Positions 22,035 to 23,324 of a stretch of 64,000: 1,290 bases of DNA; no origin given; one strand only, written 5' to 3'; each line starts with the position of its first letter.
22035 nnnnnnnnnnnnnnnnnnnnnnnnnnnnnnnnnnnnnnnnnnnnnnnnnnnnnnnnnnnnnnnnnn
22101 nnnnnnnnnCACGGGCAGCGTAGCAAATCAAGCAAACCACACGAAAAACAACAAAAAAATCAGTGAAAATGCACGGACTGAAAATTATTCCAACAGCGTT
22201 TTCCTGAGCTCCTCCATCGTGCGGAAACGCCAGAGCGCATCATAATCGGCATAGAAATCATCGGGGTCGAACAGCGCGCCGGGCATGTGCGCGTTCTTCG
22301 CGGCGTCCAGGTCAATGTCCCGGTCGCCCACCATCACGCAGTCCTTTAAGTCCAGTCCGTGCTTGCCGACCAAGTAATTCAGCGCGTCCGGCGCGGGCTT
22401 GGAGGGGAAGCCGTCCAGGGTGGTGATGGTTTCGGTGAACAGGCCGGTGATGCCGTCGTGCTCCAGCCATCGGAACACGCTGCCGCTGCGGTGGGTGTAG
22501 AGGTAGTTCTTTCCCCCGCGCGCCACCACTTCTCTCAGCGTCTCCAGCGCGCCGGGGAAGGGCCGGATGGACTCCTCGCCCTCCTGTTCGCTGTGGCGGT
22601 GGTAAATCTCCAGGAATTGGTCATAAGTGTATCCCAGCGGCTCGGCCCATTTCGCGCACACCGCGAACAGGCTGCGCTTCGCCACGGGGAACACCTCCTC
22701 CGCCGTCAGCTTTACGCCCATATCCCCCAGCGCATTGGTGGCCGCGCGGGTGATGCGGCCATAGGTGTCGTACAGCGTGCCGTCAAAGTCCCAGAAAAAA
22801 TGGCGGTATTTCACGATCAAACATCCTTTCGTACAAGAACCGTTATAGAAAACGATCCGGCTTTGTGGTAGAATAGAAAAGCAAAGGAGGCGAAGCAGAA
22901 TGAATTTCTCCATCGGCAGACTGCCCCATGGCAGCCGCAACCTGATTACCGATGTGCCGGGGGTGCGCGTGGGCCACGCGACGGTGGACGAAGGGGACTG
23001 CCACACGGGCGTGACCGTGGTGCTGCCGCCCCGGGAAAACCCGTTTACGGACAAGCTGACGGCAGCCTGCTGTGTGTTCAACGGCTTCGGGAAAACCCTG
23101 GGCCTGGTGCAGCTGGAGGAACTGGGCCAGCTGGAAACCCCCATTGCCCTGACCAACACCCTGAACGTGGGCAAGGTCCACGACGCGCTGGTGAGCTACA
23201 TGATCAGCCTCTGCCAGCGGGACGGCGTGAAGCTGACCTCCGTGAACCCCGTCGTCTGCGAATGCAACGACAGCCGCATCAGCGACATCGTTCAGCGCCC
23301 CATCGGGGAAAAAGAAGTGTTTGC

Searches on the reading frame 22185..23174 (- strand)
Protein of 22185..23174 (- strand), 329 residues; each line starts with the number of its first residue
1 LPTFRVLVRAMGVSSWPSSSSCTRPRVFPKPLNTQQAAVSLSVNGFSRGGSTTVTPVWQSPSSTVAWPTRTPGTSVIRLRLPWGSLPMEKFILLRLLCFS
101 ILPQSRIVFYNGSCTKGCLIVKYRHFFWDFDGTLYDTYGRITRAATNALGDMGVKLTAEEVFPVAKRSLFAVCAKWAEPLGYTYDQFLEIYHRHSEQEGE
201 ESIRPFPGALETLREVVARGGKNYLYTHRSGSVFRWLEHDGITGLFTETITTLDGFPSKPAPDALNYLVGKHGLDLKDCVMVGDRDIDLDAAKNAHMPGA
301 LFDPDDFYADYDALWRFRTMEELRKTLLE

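Call 27: search_protein_families(library=pfam, proteins=[window:22185-23174:-])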
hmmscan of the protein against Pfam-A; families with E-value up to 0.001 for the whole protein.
window:22185-23174:- (329 aa): 4 families
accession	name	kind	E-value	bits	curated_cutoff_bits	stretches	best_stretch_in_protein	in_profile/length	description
PF13419.12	HAD_2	-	1.3e-19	71.5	23.8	1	128-298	3-174/178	Haloacid dehalogenase-like hydrolase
PF00702.32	Hydrolase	-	4e-16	60.4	26.4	1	123-296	1-191/191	haloacid dehalogenase-like hydrolase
PF13242.12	Hydrolase_like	-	4e-08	33.5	22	1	258-301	3-47/75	HAD-hyrolase-like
PF12710.13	HAD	-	0.00095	20.1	27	0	127-293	2-189/189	haloacid dehalogenase-like hydrolase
